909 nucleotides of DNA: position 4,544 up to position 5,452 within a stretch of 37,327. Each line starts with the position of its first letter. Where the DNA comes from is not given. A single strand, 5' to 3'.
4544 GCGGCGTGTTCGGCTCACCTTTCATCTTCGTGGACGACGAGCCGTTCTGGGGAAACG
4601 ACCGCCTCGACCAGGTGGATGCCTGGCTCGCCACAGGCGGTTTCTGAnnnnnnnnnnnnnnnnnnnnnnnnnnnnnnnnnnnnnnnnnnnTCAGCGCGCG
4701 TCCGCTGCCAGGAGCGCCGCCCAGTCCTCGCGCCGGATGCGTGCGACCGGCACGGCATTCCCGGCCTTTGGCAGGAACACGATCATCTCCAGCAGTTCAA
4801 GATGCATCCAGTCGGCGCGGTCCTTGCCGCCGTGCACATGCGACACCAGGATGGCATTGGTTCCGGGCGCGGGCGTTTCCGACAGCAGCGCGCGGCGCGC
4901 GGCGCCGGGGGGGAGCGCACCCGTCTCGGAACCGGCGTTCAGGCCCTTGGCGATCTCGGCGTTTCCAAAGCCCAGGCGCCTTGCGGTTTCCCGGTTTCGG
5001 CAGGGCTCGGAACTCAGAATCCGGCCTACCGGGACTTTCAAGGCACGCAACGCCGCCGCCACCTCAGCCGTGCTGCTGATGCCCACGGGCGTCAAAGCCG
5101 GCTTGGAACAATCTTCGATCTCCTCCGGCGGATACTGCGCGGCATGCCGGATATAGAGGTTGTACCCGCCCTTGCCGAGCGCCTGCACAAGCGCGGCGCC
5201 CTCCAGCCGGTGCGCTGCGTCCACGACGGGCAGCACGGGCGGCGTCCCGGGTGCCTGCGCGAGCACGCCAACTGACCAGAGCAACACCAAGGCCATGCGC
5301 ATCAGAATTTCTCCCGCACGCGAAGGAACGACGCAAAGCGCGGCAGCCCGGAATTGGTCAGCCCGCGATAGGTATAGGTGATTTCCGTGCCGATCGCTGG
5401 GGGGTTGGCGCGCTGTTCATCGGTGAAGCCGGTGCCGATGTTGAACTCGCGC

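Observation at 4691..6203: Signal-peptide DNA ligase (Lig E type) translationally coupled to a secreted histidine phosphatase, directly behind the giant adhesin-like gene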

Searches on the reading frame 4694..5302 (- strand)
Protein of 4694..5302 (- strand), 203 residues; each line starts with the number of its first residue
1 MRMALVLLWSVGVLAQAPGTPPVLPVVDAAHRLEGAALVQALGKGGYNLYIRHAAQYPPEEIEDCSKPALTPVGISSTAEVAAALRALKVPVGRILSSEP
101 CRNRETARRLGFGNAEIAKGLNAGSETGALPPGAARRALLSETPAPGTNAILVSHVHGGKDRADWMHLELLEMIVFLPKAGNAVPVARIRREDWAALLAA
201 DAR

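Call 3: search_protein_families(library=pfam, proteins=[window:4694-5302:-], max_evalue=0.01)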
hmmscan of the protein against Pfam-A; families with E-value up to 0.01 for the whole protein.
window:4694-5302:- (203 aa): 0 families

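Call 4: search_protein_families(library=ncbifam, proteins=[window:4694-5302:-], max_evalue=0.01)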
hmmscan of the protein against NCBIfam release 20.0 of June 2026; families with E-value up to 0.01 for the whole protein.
window:4694-5302:- (203 aa): 3 families
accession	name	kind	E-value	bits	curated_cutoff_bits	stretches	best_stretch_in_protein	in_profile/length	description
NF004841.0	PRK06193.1-1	equivalog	1.1e-15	57.5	178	1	31-155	50-187/232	hypothetical protein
NF004842.0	PRK06193.1-3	subfamily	3.8e-11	42.8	325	1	22-121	15-122/209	hypothetical protein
TIGR00249.1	sixA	equivalog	0.0043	16.9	74.5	1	52-122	7-79/154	phosphohistidine phosphatase SixA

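Call 5: find_homologous_proteins(query=window:4694-5302:-, max_evalue=0.001)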
Query window:4694-5302:- (203 aa): 21 proteins with E <= 0.001 among 8000 candidates.
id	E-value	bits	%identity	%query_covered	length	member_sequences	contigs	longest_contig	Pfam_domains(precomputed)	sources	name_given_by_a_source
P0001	3.1e-126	437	100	100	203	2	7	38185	-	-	-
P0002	2.1e-83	297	66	100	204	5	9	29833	-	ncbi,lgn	-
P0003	9.4e-81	288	68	99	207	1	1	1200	-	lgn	-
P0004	1.3e-79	285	66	99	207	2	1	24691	-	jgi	jgi:phosphohistidine phosphatase SixA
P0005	4.0e-79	283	70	88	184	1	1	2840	-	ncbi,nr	ncbi:MAG: hypothetical protein JNJ55_05325 [Betaproteobacteria bacterium]|nr:hypothetical protein [B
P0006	9.0e-79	282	66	98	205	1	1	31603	-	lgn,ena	-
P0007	3.5e-78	280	66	98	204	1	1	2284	-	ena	-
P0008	5.4e-76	273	64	96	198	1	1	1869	-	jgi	jgi:hypothetical protein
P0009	3.4e-52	195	56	87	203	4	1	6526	PF00300.28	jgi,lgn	jgi:hypothetical protein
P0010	5.0e-51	191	52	90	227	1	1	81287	-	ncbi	ncbi:MAG: hypothetical protein ABI905_00040 [Betaproteobacteria bacterium]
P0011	7.0e-48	181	52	91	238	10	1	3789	-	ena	-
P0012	6.0e-47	178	52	88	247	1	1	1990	-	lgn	-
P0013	3.7e-43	166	49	86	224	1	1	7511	-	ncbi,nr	ncbi:MAG: hypothetical protein JNN20_08540 [Betaproteobacteria bacterium]|nr:hypothetical protein [B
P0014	4.8e-31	126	46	85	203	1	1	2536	PF00300.28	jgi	-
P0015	6.9e-31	126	45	86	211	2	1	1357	PF00300.28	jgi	jgi:hypothetical protein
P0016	3.6e-22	97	41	84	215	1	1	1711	PF00300.28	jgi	jgi:phosphohistidine phosphatase SixA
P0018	3.4e-16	78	37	83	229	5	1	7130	PF00300.28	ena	-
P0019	8.2e-12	63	37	75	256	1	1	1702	PF00300.28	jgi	jgi:phosphohistidine phosphatase SixA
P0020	1.3e-11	63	36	84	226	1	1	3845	PF00300.28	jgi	-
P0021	1.2e-9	56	33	81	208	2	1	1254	PF00300.28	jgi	jgi:phosphohistidine phosphatase SixA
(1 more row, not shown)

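Call 7: find_encoding_contigs(protein=P0002, flank=8000, max_places=4)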
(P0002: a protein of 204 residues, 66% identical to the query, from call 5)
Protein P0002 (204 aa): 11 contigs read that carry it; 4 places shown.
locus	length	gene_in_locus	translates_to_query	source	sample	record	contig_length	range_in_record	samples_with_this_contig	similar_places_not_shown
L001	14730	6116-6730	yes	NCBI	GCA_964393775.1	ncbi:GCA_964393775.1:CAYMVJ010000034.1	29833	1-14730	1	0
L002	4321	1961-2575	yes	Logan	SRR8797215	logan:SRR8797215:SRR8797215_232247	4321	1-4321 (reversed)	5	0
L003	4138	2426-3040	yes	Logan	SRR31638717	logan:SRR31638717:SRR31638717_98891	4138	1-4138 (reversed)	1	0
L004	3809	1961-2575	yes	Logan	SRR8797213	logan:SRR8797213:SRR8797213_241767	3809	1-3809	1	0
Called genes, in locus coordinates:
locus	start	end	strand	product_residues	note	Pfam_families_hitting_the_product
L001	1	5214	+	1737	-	?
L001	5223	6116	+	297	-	PF01068:DNA_ligase_A_M, PF14743:DNA_ligase_OB_2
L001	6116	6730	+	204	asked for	-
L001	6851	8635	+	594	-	PF00083:Sugar_tr, PF07690:MFS_1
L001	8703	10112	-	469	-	PF08521:2CSK_N, PF26769:HAMP_PhoQ (weak), PF00512:HisKA, PF02518:HATPase_c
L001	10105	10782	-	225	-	PF00072:Response_reg, PF00486:Trans_reg_C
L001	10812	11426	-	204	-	PF01323:DSBA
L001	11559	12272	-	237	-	PF00027:cNMP_binding, PF13545:HTH_Crp_2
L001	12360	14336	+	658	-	PF00501:AMP-binding, PF23562:AMP-binding_C_3 (weak)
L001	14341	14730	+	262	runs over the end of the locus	PF00005:ABC_tran, PF12399:BCA_ABC_TP_C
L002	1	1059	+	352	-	?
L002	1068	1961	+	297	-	PF01068:DNA_ligase_A_M, PF14743:DNA_ligase_OB_2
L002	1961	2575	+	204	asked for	-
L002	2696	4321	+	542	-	?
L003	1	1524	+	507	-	?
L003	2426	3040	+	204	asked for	-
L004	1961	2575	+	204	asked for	-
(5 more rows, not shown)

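Call 8: find_encoding_contigs(protein=P0010, flank=8000, max_places=3)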
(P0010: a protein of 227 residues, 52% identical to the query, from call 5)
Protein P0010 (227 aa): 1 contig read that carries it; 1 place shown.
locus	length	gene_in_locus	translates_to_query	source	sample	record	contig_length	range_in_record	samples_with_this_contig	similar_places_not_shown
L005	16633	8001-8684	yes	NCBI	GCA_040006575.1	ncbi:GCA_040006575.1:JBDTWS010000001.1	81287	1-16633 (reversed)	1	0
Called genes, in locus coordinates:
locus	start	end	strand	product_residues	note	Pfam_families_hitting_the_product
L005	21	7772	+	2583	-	PF05345:He_PIG (weak), PF00041:fn3 (weak), PF00041:fn3 (weak), PF17963:Big_9 (weak), PF05345:He_PIG, PF00041:fn3 (weak), PF05345:He_PIG (weak), PF05345:He_PIG, +4 more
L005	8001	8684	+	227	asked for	-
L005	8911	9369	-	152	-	-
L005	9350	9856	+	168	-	PF05345:He_PIG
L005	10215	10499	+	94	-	-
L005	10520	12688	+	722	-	PF10096:DUF2334, PF00404:Dockerin_1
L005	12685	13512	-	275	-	PF13489:Methyltransf_23 (weak), PF13847:Methyltransf_31, PF08241:Methyltransf_11, PF08242:Methyltransf_12, PF13649:Methyltransf_25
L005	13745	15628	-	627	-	PF13721:SecD-TM1, PF21760:SecD_1st, PF22599:SecDF_P1_head, PF02355:SecD_SecF_C, PF03176:MMPL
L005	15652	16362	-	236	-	PF04229:GrpB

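Call 10: find_encoding_contigs(protein=P0004, flank=8000, max_places=2)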
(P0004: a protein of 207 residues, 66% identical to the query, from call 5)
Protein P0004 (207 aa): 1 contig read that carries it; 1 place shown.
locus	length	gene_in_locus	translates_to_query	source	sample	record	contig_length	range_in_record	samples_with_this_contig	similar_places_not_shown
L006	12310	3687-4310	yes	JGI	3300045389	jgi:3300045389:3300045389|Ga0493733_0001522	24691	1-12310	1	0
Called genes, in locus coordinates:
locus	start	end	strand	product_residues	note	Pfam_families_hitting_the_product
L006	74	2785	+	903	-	PF00041:fn3 (weak), PF25059:FN3_DSCAM-DSCAML_C (faint), PF13442:Cytochrome_CBB3 (weak)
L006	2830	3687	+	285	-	PF01068:DNA_ligase_A_M, PF14743:DNA_ligase_OB_2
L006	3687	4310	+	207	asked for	-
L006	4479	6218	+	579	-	PF00083:Sugar_tr, PF07690:MFS_1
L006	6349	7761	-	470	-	PF08521:2CSK_N, PF26769:HAMP_PhoQ, PF00512:HisKA, PF02518:HATPase_c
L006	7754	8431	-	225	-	PF00072:Response_reg, PF00486:Trans_reg_C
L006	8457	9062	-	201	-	PF01323:DSBA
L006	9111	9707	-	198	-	PF00355:Rieske (weak)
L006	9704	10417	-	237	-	PF00027:cNMP_binding, PF13545:HTH_Crp_2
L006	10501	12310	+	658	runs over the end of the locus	PF00501:AMP-binding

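Call 11: find_encoding_contigs(protein=P0006, flank=8000, max_places=2)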
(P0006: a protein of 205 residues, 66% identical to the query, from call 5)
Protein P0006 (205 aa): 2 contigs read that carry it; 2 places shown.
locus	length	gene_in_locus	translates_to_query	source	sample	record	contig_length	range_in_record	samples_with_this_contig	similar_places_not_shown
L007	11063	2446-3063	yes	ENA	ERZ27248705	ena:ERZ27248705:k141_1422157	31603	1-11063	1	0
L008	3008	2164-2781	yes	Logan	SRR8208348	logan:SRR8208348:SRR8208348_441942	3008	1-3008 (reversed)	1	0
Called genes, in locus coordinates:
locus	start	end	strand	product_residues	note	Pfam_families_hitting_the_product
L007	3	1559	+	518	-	?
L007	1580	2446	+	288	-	PF01068:DNA_ligase_A_M, PF14743:DNA_ligase_OB_2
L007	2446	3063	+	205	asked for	-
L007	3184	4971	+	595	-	PF00083:Sugar_tr, PF07690:MFS_1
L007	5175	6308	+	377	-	PF02253:PLA1 (faint)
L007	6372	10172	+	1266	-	-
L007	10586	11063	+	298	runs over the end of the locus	PF02463:SMC_N (faint), PF00005:ABC_tran, PF13304:AAA_21 (weak)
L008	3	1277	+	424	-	?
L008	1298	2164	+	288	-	PF01068:DNA_ligase_A_M, PF14743:DNA_ligase_OB_2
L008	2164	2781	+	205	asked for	-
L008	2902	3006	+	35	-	?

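Call 12: find_encoding_contigs(protein=P0013, flank=8000, max_places=2)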
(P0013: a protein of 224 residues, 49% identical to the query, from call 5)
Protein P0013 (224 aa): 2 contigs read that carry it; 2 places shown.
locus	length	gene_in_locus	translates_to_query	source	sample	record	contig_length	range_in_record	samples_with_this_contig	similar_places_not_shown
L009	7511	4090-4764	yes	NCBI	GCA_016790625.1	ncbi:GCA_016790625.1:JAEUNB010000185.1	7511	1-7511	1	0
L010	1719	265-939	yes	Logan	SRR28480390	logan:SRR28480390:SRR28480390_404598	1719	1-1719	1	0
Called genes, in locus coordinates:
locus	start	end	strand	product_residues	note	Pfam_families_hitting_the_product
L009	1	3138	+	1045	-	PF13540:RCC1_2, PF25384:Alsin_RLD (weak), PF25390:WD40_RLD, PF00415:RCC1, PF13540:RCC1_2, PF25390:WD40_RLD, PF00415:RCC1 (weak), PF13540:RCC1_2 (weak)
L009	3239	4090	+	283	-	PF01068:DNA_ligase_A_M (weak), PF14743:DNA_ligase_OB_2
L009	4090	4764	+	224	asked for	-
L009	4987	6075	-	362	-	PF02805:Ada_Zn_binding, PF00165:HTH_AraC, PF12833:HTH_18, PF01035:DNA_binding_1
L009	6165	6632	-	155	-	PF08327:AHSA1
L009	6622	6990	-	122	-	PF12840:HTH_20, PF01022:HTH_5, PF01047:MarR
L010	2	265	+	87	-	?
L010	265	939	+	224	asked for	-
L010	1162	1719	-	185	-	?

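Call 13: find_encoding_contigs(protein=P0009, flank=8000, max_places=2)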
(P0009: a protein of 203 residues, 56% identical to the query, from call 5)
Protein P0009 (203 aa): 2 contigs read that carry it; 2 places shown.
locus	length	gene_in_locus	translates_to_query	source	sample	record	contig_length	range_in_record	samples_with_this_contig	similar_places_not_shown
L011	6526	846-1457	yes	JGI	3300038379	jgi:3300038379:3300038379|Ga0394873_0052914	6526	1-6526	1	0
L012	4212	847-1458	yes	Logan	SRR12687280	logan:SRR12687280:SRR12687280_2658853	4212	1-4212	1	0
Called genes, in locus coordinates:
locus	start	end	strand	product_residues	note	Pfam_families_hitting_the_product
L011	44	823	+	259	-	-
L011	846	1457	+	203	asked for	PF00300:His_Phos_1 (faint)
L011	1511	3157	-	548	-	PF13424:TPR_12 (faint), PF13181:TPR_8 (faint), PF00990:GGDEF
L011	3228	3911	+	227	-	PF01812:5-FTHF_cyc-lig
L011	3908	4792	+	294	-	PF00763:THF_DHG_CYH, PF02882:THF_DHG_CYH_C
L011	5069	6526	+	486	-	?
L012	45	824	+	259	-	-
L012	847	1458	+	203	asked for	PF00300:His_Phos_1 (faint)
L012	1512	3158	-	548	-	PF13424:TPR_12 (faint), PF13181:TPR_8 (faint), PF00990:GGDEF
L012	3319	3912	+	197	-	PF01812:5-FTHF_cyc-lig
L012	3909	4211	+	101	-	?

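Call 28: predict_structure(alignment_id=A1)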
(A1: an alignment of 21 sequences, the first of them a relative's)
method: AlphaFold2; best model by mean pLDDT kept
length: 203 residues; sequences in the alignment: 21
mean_pLDDT: 89.4   pTM: 0.84
mean pLDDT of the five models: 89.4, 88.9, 86.8, 86.1, 84.6
residues with pLDDT >= 90: 139; 70-90: 41; 50-70: 23; < 50: 0
segments of 3 or more residues with pLDDT < 50: none
pLDDT, mean of each block of 10 residues (from residue 1): 62 65 85 98 98 93 90 98 98 97 97 95 77 87 98 81 81 96 95 97 93
secondary structure, 60 per line:
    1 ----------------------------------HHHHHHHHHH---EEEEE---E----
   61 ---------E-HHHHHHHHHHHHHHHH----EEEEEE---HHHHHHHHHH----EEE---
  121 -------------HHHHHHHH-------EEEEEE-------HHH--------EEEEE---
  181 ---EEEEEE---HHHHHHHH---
elements in order: H35-44 E48-52 H72-87 E92-97 H101-110 E115-117 H134-141 E149-154 E173-177 E184-189 H193-200

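Call 31: fold_search(model_id=the predicted structure, library=pdb)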
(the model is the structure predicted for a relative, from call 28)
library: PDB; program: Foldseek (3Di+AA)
matches with E <= 10: 867; with E <= 0.001: 75
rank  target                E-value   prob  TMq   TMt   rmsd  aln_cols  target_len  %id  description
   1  8s6q_B                9.1e-08  1.00  0.55  0.56   6.1       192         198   23  RosC (released 2025-03-12)
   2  9emu_A                2.9e-07  1.00  0.53  0.50   6.6       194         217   22  RosC-8-demethyl-8-amino-FMN - Phosphate complex (released 2024-09-04)
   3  9emu_B                4.5e-07  1.00  0.54  0.50   6.5       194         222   22  RosC-8-demethyl-8-amino-FMN - Phosphate complex (released 2024-09-04)
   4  8s6q_A                5.8e-07  1.00  0.54  0.53   6.5       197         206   21  RosC (released 2025-03-12)
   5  1ujb                  7.5e-07  1.00  0.54  0.68   4.5       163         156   18  Structure of the protein histidine phosphatase SixA (released 2005-01-25)
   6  8s7m_A                1.1e-06  1.00  0.52  0.48   7.0       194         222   20  RosC(R33A) - riboflavin complex (released 2025-03-19)
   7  9emu_C                1.2e-06  1.00  0.53  0.48   6.6       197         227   22  RosC-8-demethyl-8-amino-FMN - Phosphate complex (released 2024-09-04)
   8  8s6r_A                1.5e-06  1.00  0.52  0.48   8.0       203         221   20  RosC-8.demethyl-8-amino-riboflavin complex (released 2025-03-12)
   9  8s7m_C                2.4e-06  1.00  0.53  0.47   6.6       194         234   22  RosC(R33A) - riboflavin complex (released 2025-03-19)
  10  4hbz                  3.7e-06  1.00  0.48  0.56   5.9       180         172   17  The Structure of Putative Phosphohistidine Phosphatase SixA from Nakamurella multipartitia. (released 2012-10-17)
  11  5gg9                  5.4e-06  1.00  0.53  0.39   4.5       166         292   14  Crystal structure of Mycobacterium smegmatis MutT1 in complex with 8-oxo-GTP, 8-oxo-GMP and pyrophosphate (released 2017-04-19)
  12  3f2i_B                6.2e-06  1.00  0.53  0.64   4.5       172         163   18  Crystal structure of the alr0221 protein from Nostoc, Northeast Structural Genomics Consortium Target NsR422. (released 2008-11-18)
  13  3o0t_A                6.6e-06  1.00  0.47  0.49   6.0       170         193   18  Crystal structure of human phosphoglycerate mutase family member 5 (PGAM5) in complex with phosphate (released 2010-10-06)
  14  3f2i_E                9.0e-06  1.00  0.53  0.65   4.6       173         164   18  Crystal structure of the alr0221 protein from Nostoc, Northeast Structural Genomics Consortium Target NsR422. (released 2008-11-18)
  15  3mxo_B                1.0e-05  1.00  0.49  0.51   4.6       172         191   17  Crystal structure oh human phosphoglycerate mutase family member 5 (PGAM5) (released 2010-09-15)
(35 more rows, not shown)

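Call 34: find_related_loci(query=A3, collection=metagenome_contigs, flank=5000)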
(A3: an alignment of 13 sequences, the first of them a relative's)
Query A3 (203 aa) in metagenome_contigs; peptide patterns used: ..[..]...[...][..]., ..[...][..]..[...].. (x = any residue, [..] = any of these).
507 stretches matched a pattern; 395 encode a relative of the query (tblastn E <= 1e-3); the best 80 are kept; 80 distinct loci.
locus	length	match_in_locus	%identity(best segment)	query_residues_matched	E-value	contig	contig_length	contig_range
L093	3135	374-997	52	3-198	2e-56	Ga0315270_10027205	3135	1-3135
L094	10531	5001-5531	53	21-197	7e-55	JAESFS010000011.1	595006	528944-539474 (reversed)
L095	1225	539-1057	51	22-194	1e-52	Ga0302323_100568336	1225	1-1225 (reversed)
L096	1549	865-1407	51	20-200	2e-50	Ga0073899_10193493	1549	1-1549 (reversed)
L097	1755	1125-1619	51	32-197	9e-50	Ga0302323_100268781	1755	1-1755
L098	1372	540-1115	46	10-197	3e-47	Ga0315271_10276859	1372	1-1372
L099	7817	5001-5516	50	26-197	1e-44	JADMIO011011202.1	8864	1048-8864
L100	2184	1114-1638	47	27-202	2e-43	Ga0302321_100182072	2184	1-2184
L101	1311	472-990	45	24-197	2e-41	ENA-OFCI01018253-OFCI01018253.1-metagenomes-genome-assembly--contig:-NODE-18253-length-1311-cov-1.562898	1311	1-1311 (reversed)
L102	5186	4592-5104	47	26-197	7e-39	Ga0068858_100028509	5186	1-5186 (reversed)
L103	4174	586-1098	47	26-197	6e-39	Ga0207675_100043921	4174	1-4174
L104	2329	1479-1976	48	26-197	5e-38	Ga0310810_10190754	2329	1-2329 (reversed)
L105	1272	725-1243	43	24-197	4e-38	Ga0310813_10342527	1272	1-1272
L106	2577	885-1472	43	1-197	5e-37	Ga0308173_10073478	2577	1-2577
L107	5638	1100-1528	42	16-198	2e-35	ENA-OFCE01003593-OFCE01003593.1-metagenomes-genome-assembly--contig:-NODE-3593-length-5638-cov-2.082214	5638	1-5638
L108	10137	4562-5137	39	24-201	1e-33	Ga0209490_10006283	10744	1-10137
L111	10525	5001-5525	41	25-200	1e-32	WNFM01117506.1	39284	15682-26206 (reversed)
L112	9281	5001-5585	37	13-201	1e-31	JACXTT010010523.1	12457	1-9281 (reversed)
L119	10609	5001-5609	32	21-203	1e-27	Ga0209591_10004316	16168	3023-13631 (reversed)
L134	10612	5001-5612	36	15-197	1e-23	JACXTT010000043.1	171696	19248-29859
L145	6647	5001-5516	38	33-196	2e-19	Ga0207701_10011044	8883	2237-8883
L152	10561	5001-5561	38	9-189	6e-19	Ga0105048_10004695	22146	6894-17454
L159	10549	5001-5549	34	1-178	2e-18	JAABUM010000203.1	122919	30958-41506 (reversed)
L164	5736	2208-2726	34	32-197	3e-18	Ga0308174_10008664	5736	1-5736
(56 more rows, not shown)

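Call 45: search_protein_families(library=pfam, proteins=[L009:1-3135:+, L094:3-3854:+, L011:4976-6526:+], max_evalue=0.001)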
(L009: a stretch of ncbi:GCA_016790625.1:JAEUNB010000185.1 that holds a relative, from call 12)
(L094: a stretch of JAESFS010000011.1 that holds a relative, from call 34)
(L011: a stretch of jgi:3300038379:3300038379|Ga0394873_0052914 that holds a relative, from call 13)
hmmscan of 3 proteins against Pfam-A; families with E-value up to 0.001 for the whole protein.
L009:1-3135:+ (1045 aa): 4 families
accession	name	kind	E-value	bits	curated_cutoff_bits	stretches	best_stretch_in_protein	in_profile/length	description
PF25390.1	WD40_RLD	-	1.5e-42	146.7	150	2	709-844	199-335/363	RCC1-like domain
PF13540.12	RCC1_2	-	1e-36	124.2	22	4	758-787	1-30/30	Regulator of chromosome condensation (RCC1) repeat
PF00415.24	RCC1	-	5e-29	101.1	21.7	3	728-771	6-50/50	Regulator of chromosome condensation (RCC1) repeat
PF25384.1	Alsin_RLD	-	2.5e-07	30.8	100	1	728-792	246-311/405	Alsin RCC1-like domain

L094:3-3854:+ (1284 aa): 3 families
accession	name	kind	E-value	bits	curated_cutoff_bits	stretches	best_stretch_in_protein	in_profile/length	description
PF18998.6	Flg_new_2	-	1.9e-06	28.2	23.6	1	965-1020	12-71/73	Divergent InlB B-repeat domain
PF00404.24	Dockerin_1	-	3.8e-06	27.4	22.9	1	1228-1273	2-50/57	Dockerin type I domain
PF00041.27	fn3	-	1.2e-05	25.8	25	1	1028-1106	6-83/84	Fibronectin type III domain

L011:4976-6526:+ (517 aa): 1 family
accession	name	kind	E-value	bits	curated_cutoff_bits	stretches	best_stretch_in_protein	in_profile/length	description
PF00404.24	Dockerin_1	-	9e-05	23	22.9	1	166-216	1-54/57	Dockerin type I domain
